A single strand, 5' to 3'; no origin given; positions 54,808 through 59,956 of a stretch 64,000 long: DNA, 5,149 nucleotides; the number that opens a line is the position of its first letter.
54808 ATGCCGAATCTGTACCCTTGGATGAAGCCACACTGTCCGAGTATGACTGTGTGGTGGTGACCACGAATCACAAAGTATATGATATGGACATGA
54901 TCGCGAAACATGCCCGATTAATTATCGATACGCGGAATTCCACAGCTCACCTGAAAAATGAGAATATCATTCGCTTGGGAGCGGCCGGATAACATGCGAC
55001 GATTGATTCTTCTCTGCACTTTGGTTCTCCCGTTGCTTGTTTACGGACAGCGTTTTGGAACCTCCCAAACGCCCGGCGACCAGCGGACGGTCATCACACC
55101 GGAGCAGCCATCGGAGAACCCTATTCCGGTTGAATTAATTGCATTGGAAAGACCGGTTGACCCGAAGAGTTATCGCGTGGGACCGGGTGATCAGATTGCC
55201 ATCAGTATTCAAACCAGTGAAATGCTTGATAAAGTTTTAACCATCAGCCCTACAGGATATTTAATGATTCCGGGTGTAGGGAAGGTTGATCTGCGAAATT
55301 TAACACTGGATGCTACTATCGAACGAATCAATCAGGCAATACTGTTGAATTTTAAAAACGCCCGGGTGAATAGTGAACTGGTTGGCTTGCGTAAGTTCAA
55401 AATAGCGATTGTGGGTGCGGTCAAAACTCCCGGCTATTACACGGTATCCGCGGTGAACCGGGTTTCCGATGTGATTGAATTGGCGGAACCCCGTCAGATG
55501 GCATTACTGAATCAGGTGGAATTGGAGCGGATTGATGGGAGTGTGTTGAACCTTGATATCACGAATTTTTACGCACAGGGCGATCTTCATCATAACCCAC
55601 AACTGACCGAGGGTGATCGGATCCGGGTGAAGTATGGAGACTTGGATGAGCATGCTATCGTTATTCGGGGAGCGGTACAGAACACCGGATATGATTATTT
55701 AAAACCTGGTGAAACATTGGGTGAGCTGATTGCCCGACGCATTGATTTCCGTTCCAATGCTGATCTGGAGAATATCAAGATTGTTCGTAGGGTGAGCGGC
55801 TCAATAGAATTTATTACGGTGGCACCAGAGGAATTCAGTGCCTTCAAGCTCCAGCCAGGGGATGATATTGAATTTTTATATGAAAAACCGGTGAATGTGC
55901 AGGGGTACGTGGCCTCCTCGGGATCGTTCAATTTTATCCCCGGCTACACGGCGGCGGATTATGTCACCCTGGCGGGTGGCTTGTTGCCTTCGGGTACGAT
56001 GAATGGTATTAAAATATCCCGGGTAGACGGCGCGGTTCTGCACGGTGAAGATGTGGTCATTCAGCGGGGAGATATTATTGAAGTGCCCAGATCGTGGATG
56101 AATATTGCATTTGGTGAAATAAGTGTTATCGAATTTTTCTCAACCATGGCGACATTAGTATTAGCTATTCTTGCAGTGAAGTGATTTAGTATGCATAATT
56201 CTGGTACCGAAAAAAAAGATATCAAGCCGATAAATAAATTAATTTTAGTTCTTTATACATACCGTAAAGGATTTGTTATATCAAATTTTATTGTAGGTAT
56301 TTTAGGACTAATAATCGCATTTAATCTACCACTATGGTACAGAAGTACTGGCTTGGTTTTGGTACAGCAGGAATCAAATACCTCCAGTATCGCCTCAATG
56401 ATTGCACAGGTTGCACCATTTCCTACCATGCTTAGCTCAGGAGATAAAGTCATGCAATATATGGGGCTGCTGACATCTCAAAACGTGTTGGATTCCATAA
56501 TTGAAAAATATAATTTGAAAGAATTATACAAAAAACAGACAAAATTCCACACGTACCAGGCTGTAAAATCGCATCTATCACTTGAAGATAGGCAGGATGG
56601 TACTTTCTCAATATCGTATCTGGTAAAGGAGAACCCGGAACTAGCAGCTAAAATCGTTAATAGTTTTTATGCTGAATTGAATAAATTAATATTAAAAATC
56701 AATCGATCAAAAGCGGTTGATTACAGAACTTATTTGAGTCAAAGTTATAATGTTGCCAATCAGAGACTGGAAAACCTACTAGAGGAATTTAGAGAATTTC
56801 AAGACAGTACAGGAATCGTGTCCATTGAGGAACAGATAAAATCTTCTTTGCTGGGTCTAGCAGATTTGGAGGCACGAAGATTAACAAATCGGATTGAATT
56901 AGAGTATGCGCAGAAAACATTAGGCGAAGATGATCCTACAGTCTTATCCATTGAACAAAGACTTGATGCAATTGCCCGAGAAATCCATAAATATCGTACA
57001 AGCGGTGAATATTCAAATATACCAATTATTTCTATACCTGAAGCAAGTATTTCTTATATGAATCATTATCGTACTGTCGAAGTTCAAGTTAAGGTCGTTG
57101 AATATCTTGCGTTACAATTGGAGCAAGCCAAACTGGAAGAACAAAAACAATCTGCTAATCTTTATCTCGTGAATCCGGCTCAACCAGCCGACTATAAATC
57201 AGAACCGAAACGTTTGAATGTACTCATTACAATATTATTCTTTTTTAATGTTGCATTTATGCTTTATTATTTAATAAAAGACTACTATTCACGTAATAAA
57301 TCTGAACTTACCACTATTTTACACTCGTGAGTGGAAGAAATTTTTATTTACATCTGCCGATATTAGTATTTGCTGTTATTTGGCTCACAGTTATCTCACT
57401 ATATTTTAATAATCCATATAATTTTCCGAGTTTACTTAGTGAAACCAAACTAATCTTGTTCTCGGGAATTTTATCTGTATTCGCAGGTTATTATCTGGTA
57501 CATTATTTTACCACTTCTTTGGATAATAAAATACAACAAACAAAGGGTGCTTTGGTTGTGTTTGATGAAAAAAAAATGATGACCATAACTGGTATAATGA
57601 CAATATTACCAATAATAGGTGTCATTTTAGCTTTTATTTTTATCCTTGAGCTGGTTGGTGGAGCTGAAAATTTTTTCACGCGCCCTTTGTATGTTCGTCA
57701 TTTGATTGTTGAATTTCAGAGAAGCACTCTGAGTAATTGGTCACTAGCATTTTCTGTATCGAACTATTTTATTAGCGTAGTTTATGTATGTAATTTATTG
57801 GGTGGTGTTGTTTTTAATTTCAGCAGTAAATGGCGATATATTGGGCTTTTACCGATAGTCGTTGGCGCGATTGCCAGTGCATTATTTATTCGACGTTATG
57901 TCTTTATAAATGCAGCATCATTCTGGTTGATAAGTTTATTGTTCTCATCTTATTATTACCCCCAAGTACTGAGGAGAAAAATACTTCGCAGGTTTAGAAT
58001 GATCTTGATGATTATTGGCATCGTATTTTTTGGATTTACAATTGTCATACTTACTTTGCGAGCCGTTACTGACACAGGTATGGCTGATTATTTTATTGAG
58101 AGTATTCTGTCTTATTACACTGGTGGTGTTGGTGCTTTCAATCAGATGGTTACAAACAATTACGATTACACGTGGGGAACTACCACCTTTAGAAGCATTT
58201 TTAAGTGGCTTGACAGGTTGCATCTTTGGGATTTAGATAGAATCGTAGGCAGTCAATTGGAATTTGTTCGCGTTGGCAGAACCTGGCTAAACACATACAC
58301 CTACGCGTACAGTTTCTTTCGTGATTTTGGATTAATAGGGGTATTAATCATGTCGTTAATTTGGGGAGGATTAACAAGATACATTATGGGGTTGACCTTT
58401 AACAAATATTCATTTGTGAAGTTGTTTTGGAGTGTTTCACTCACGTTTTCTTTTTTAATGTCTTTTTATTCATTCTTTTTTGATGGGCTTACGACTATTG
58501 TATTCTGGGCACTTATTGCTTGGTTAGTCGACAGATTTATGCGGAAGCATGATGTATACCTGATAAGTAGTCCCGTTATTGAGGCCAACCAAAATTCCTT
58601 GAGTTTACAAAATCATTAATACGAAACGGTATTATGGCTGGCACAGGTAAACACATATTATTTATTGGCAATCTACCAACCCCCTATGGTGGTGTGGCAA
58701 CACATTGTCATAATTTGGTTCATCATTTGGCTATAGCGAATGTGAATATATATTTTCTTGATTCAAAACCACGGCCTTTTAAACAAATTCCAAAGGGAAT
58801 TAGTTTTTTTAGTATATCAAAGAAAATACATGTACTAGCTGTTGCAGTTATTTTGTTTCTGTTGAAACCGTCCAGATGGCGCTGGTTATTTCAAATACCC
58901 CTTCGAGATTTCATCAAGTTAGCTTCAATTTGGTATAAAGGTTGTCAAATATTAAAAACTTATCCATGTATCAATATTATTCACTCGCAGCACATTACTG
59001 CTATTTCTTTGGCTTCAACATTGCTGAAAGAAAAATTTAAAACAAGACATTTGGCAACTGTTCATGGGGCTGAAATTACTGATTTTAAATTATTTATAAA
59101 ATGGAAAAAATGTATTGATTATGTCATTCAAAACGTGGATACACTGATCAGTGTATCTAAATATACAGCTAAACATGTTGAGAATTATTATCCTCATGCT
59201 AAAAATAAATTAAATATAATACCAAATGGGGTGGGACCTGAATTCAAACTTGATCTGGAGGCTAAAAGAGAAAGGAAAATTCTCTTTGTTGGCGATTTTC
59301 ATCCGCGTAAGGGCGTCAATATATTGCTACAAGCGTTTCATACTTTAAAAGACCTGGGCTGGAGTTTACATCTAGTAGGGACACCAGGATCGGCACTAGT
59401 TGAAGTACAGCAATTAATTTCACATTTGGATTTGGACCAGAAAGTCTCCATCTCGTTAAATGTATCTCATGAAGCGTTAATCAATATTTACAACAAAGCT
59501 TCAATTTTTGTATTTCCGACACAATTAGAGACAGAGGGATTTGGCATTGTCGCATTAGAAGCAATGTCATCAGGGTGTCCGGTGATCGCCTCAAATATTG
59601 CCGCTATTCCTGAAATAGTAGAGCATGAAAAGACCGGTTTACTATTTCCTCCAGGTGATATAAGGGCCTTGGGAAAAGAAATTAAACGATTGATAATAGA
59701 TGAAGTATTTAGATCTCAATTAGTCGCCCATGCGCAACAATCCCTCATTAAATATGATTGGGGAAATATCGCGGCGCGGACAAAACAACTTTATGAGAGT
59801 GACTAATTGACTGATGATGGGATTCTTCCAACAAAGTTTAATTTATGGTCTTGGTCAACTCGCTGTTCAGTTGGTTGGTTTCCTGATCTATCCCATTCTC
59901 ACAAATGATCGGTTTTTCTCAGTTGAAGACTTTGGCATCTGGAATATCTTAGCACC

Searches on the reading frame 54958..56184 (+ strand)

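Call 71: search_protein_families(library=pfam, proteins=[window:54958-56184:+], max_evalue=0.00001)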
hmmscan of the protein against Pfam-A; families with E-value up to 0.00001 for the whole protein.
window:54958-56184:+ (408 aa): 3 families
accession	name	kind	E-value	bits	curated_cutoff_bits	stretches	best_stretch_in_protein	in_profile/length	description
PF02563.21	Poly_export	-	2.3e-11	44.2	28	1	69-138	4-73/77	Polysaccharide biosynthesis/export protein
PF10531.15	SLBB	-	1.8e-10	40.9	27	0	149-176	2-29/55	SLBB domain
PF22461.2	SLBB_2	-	1.4e-06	28.7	27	0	148-224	2-79/79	SLBB domain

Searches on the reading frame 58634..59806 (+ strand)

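Call 71: search_protein_families(library=pfam, proteins=[window:58634-59806:+], max_evalue=0.00001)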
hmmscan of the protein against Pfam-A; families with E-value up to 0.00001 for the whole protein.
window:58634-59806:+ (390 aa): 4 families
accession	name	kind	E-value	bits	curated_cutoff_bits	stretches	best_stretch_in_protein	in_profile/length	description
PF00534.26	Glycos_transf_1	-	1.9e-37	128.8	26.4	1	209-368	11-170/172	Glycosyl transferases group 1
PF13692.12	Glyco_trans_1_4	-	7.6e-34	117.4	27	1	214-355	2-141/142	Glycosyl transferases group 1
PF13439.12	Glyco_transf_4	-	3.2e-16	60.2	28.5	1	18-203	1-169/170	Glycosyltransferase Family 4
PF20706.3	GT4-conflict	-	3.4e-10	39.9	26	1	206-321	190-312/385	Family 4 Glycosyltransferase in conflict systems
